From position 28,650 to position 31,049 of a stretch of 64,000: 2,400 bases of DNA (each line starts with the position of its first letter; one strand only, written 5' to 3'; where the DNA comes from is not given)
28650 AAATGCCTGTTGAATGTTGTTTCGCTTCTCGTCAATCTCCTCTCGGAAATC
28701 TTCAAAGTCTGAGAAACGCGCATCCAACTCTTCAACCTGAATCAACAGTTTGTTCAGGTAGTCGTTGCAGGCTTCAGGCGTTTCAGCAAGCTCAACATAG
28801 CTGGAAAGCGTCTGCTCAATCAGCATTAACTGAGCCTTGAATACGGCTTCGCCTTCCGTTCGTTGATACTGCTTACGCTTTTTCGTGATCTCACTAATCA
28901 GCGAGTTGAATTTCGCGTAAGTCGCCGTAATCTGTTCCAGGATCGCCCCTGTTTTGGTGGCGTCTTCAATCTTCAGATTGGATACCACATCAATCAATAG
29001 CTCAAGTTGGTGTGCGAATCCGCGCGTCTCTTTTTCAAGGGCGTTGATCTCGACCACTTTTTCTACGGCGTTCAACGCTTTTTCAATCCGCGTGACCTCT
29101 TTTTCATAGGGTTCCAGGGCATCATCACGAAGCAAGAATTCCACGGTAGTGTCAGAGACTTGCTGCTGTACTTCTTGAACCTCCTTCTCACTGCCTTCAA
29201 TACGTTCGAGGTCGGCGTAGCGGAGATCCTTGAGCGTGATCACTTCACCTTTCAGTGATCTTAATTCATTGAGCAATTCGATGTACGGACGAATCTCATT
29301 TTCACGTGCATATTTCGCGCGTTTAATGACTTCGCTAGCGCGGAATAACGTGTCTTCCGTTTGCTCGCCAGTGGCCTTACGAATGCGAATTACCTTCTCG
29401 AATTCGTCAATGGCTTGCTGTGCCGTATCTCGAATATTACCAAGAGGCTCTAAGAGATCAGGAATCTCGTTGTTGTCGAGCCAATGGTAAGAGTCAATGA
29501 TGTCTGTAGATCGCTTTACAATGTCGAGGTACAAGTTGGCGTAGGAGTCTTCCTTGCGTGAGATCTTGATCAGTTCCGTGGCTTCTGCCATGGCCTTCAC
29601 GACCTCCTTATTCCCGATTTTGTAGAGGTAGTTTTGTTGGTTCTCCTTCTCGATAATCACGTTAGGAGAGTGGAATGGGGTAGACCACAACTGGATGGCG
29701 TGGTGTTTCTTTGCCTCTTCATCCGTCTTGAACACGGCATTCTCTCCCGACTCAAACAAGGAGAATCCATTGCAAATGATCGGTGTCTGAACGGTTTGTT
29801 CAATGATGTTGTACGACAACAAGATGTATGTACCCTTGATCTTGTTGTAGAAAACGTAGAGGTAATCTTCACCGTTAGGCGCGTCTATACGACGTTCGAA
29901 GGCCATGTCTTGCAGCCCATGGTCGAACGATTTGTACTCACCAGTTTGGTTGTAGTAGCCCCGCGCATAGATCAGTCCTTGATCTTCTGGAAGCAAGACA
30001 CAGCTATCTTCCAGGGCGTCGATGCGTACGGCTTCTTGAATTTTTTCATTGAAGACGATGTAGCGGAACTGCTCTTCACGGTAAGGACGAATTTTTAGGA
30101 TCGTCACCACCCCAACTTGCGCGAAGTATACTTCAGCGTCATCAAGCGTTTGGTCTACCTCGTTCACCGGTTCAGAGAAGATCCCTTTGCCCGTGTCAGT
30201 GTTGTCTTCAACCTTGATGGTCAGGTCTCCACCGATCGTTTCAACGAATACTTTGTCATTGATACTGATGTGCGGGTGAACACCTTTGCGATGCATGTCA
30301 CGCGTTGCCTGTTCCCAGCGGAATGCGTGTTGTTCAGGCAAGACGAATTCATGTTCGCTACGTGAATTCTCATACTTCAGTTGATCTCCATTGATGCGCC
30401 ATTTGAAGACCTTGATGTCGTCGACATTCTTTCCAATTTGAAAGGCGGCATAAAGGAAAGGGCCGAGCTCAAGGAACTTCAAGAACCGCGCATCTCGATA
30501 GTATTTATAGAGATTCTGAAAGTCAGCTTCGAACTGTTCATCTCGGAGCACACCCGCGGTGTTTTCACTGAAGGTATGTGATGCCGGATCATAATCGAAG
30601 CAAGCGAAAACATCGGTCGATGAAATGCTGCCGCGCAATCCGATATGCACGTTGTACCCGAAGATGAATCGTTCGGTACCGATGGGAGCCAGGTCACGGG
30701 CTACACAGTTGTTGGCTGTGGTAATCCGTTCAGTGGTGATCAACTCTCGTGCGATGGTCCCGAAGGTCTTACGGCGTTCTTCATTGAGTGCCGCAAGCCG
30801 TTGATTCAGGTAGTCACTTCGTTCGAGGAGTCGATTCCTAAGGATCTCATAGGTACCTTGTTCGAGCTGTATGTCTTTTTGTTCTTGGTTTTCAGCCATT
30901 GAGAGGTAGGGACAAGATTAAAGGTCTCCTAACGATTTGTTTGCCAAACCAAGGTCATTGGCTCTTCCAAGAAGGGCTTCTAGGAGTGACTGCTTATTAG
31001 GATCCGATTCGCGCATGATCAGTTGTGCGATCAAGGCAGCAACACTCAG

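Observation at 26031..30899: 1622-aa protein: MoxR-like AAA+ module embedded in a mostly unassigned giant with ~450-aa coiled coil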

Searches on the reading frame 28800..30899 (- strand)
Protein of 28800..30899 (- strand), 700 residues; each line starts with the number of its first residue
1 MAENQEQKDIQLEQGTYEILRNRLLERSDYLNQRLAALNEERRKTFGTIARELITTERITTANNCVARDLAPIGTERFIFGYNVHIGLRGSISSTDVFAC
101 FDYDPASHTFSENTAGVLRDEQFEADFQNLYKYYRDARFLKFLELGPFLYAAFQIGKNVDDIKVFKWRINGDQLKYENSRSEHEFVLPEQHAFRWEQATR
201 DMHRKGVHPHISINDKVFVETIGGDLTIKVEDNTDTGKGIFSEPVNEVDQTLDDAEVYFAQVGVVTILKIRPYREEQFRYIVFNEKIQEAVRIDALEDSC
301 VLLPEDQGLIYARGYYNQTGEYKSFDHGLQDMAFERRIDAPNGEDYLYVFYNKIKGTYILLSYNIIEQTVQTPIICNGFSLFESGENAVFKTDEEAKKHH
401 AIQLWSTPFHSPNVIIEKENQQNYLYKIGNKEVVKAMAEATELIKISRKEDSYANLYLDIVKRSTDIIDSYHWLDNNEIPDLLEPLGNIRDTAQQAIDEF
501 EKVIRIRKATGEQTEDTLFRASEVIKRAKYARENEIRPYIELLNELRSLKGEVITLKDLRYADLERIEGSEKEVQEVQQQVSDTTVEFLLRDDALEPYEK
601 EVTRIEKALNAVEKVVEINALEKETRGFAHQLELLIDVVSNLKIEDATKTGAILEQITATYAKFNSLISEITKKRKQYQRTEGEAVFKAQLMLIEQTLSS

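Call 18: find_related_loci(query=A2, collection=genome_contigs, flank=10000)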
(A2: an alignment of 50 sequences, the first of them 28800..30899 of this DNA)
Query A2 (700 aa) in genome_contigs; peptide patterns used: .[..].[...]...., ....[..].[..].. (x = any residue, [..] = any of these).
600 stretches matched a pattern (row limit reached: there are more); 478 encode a relative of the query (tblastn E <= 1e-3); the best 80 are kept; 80 distinct loci.
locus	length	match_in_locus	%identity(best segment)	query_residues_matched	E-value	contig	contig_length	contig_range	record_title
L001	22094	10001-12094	54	2-700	0e+0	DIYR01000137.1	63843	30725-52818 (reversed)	MAG TPA_asm: Flavobacteriales bacterium UBA6049 UBA6049_contig_383, whole genome shotgun sequence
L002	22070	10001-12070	55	3-696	0e+0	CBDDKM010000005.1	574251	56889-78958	MAG: Parvicellaceae bacterium isolate 2f2d11d2-0c83-4b6d-90d6-ffcac063f1ac genome assembly, contig: contig_5, whole geno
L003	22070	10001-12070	54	11-700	0e+0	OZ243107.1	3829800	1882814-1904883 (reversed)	MAG: Owenweeksia sp. isolate 26eab29c-8eb0-4f4d-a16a-92e4b856c0c0 genome assembly, chromosome: 1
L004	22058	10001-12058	52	9-698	0e+0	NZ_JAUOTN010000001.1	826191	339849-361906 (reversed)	Pontibacter coccineus strain BT731 NODE_1_length_826191_cov_40.291961, whole genome shotgun sequence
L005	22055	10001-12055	53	10-698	0e+0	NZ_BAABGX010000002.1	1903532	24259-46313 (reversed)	Nibribacter koreensis strain JCM 17917 sequence2, whole genome shotgun sequence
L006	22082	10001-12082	52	1-696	0e+0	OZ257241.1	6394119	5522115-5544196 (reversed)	MAG: Roseivirga sp. isolate 41ee1c54-7d41-4592-86ce-9a47ec6e0262 genome assembly, chromosome: 1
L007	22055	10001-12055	52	10-698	0e+0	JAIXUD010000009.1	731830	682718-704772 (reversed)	MAG: Sphingobacteriales bacterium isolate D1_MAG_00006 pond_D1_MAG_00006_000000000010, whole genome shotgun sequence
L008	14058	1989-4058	52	1-698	0e+0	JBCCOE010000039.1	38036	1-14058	MAG: Bacteroidota bacterium isolate P01_C01_bin.97 k141_2506459_length_38036_cov_18.2612, whole genome shotgun sequence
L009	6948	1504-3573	52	5-698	0e+0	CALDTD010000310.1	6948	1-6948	MAG: uncultured Flavobacteriales bacterium isolate L1_Bin_METABAT__124_sub_1 genome assembly, contig: c_000001051435, wh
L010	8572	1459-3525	51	3-696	0e+0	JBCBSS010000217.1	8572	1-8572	MAG: Bacteroidota bacterium isolate J06638_29 NODE_217_length_8572_cov_9.057092, whole genome shotgun sequence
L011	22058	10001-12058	51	11-700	0e+0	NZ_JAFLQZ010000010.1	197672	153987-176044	Hymenobacter telluris strain BT186 NODE_10_length_197672_cov_19.572651, whole genome shotgun sequence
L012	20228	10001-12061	50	9-696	0e+0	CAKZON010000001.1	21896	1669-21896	MAG TPA_asm: uncultured Crocinitomix sp. isolate ERR2094174_bin.17_CONCOCT_v1.1_MAG genome assembly, contig: ERZ650158.9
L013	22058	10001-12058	50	11-700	0e+0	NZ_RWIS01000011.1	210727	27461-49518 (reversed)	Hymenobacter metallilatus strain 9PBR-2 NODE_11_length_210727_cov_15.202293, whole genome shotgun sequence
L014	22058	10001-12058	50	11-700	0e+0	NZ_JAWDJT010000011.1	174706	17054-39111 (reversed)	Hymenobacter endophyticus strain ZK17L-C2 idba_K_17_124_22_11, whole genome shotgun sequence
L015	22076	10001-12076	50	3-698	0e+0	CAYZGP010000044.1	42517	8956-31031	MAG TPA_asm: uncultured Pirellulaceae bacterium isolate SRP114822_co2_89 genome assembly, contig: NODE_748_length_42517_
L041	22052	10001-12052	48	12-698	0e+0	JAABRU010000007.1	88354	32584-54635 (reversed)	MAG: Desulfobacteraceae bacterium isolate S08.Bin136 Scaffold_39, whole genome shotgun sequence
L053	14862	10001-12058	49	9-698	0e+0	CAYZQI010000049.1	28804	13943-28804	MAG TPA_asm: uncultured Cytophagaceae bacterium isolate SRP141376_co5_355 genome assembly, contig: NODE_3759_length_2880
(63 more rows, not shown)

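Call 31: predict_structure(alignment_id=A2)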
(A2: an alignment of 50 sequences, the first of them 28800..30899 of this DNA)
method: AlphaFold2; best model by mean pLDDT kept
length: 700 residues; sequences in the alignment: 50
mean_pLDDT: 86.0   pTM: 0.73
mean pLDDT of the five models: 86.0, 85.6, 85.3, 82.0, 81.9
residues with pLDDT >= 90: 276; 70-90: 383; 50-70: 29; < 50: 12
segments of 3 or more residues with pLDDT < 50: 1-12
pLDDT, mean of each block of 10 residues (from residue 1): 30 69 94 95 87 90 87 87 75 86 90 78 91 87 89 87 90 88 75 92 86 87 78 64 84 89 92 91 90 92 93 93 89 93 93 92 95 92 90 84 92 77 84 95 91 87 95 86 94 92 88 92 88 78 89 89 88 91 86 85 88 82 87 81 75 84 88 84 78 77
secondary structure, 60 per line:
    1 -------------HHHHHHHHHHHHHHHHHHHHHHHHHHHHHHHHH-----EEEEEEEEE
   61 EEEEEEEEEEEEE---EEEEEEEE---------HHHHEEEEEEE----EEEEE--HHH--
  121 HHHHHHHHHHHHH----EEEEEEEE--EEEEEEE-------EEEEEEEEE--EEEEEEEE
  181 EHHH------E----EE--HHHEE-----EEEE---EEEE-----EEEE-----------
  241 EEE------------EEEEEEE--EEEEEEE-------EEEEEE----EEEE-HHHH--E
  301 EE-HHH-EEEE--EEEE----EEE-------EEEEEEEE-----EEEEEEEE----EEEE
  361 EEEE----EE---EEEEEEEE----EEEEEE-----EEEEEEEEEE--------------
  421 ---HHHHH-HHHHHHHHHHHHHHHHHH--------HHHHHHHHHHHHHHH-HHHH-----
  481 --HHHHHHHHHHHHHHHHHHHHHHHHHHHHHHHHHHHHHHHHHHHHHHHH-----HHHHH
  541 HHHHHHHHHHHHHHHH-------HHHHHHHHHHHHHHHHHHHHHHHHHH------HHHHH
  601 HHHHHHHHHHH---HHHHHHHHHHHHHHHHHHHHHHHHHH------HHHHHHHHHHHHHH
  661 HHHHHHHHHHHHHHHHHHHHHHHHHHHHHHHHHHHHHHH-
elements in order (helices of 4 or more, strands of 3 or more residues): H14-46 E52-73 E77-84 H94-97 E98-104 E109-113 H121-133 E138-145 E148-154 E162-170 E173-181 E210-213 E217-220 E226-229 E241-243 E256-262 E265-271 E279-284 E289-292 H294-297 E300-302 E308-311 E314-317 E322-324 E332-339 E345-352 E357-364 E374-381 E386-391 E397-406 H424-428 H430-447 H456-470 H472-475 H483-530 H536-556 H564-589 H596-611 H615-640 H647-699

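Call 66: fold_search(model_id=the predicted structure, library=pdb)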
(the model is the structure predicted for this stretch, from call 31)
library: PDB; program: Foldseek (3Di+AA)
matches with E <= 10: 820; with E <= 0.001: 69
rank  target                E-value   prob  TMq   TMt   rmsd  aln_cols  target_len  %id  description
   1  4h5i_A                4.3e-07  1.00  0.18  0.30  16.1       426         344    8  Crystal Structure of the Guanine Nucleotide Exchange Factor Sec12 (P1 form) (released 2012-11-07)
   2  8hmc_B                1.1e-06  1.00  0.16  0.11  31.5       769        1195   13  base module state 1 of Tetrahymena IFT-A (released 2023-06-14)
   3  8j07_m2               1.2e-06  1.00  0.22  0.28  18.8       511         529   10  96nm repeat of human respiratory doublet microtubule and associated axonemal complexes (released 2023-07-26)
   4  8pu0_A                1.6e-06  1.00  0.19  0.13  15.2       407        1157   11  Cryo-EM structure of human Elp123 in complex with tRNA, desulpho-CoA, 5'-deoxyadenosine and methionine (released 2024-04-17)
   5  4h5i_B                1.7e-06  1.00  0.20  0.36  14.3       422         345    8  Crystal Structure of the Guanine Nucleotide Exchange Factor Sec12 (P1 form) (released 2012-11-07)
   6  4h5j_A                2.3e-06  1.00  0.19  0.35  14.9       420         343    8  Crystal Structure of the Guanine Nucleotide Exchange Factor Sec12 (P64 form) (released 2012-11-07)
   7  4h5j_B                2.8e-06  1.00  0.18  0.30  16.4       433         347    8  Crystal Structure of the Guanine Nucleotide Exchange Factor Sec12 (P64 form) (released 2012-11-07)
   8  8f5p_B                2.9e-06  0.97  0.13  0.08  27.0      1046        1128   10  Structure of Leishmania tarentolae IFT-A (state 2) (released 2022-12-21)
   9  7tdz_i                3.9e-06  0.99  0.15  0.11  28.4       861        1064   10  Cryo-EM model of protomer of the cytoplasmic ring of the nuclear pore complex from Xenopus laevis (released 2022-06-22)
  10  6u42_5L               5.6e-06  0.99  0.11  0.12  28.6       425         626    9  Natively decorated ciliary doublet microtubule (released 2019-11-13)
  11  8cuk_A                6.8e-06  1.00  0.19  0.33  16.0       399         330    9  X-ray Structure of the WD40 domain of HOPS subunit Vps11 from Yeast (released 2022-05-25)
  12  9g33_UH               7.9e-06  0.99  0.17  0.19  33.0       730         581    9  Stalled 90S - Utp23-Krr1-deltaC3 (released 2025-06-18)
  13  9fqr_I6               8.6e-06  1.00  0.20  0.28  22.0       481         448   10  96-nm repeat of axonemal doublet microtubules from bovine sperm (released 2025-03-26)
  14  9n73_LI               2.0e-05  0.97  0.16  0.18  34.3       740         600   10  SSU processome maturation and disassembly, State G (released 2025-10-29)
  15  4c93_A                2.6e-05  0.95  0.11  0.16  25.8       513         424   10  Crystal structure of the carboxy-terminal domain of yeast Ctf4 bound to Pol alpha. (released 2014-04-30)
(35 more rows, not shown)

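Call 77: search_protein_families(library=pfam, proteins=[L041:5722-6975:+, L041:4330-5628:+, L041:7631-8218:+, L041:8661-9146:-, L053:6248-8386:-, L053:8607-9041:+, L053:9154-9717:+], max_evalue=0.001)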
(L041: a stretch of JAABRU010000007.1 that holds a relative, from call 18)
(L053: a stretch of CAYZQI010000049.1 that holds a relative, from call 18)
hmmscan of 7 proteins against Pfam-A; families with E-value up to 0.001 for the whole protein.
L041:5722-6975:+ (417 aa): 4 families
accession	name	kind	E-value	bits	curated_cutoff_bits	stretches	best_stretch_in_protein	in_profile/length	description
PF17874.7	TPR_MalT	-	4.3e-10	39.8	45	1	280-402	80-203/336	MalT-like TPR region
PF13424.12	TPR_12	-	2.7e-08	34.3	30.1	0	111-179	6-76/77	Tetratricopeptide repeat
PF13428.12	TPR_14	-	0.00024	21.9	23.5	0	323-349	4-30/44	Tetratricopeptide repeat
PF07719.23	TPR_2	-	0.00028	21.2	27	0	322-350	3-31/34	Tetratricopeptide repeat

L041:4330-5628:+ (432 aa): 3 families
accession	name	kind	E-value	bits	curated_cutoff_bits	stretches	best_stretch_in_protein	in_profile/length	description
PF13191.12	AAA_16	-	4.8e-06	27.6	32.6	1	51-194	2-155/167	AAA ATPase domain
PF05729.18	NACHT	-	7.6e-05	23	26.7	1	80-236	10-158/167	NACHT domain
PF20703.3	nSTAND1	-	0.00013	22.1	27.1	1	52-321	17-279/379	Novel STAND NTPase 1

L041:7631-8218:+ (195 aa): 0 families

L041:8661-9146:- (161 aa): 0 families

L053:6248-8386:- (712 aa): 3 families
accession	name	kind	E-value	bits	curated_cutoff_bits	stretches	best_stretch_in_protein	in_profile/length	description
PF07695.17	7TMR-DISM_7TM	-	3.8e-28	99.3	29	1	189-391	2-205/205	7TM diverse intracellular signalling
PF07228.17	SpoIIE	-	3.9e-19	69.8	25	1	517-711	7-190/192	Stage II sporulation protein E (SpoIIE)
PF07696.17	7TMR-DISMED2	-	1.4e-05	25.5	22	1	79-164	39-125/136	7TMR-DISM extracellular 2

L053:8607-9041:+ (144 aa): 1 family
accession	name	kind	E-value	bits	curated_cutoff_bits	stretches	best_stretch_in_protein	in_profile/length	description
PF09917.15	DUF2147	-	1.3e-29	103.5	27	1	28-141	1-111/112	Uncharacterized protein conserved in bacteria (DUF2147)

L053:9154-9717:+ (187 aa): 0 families
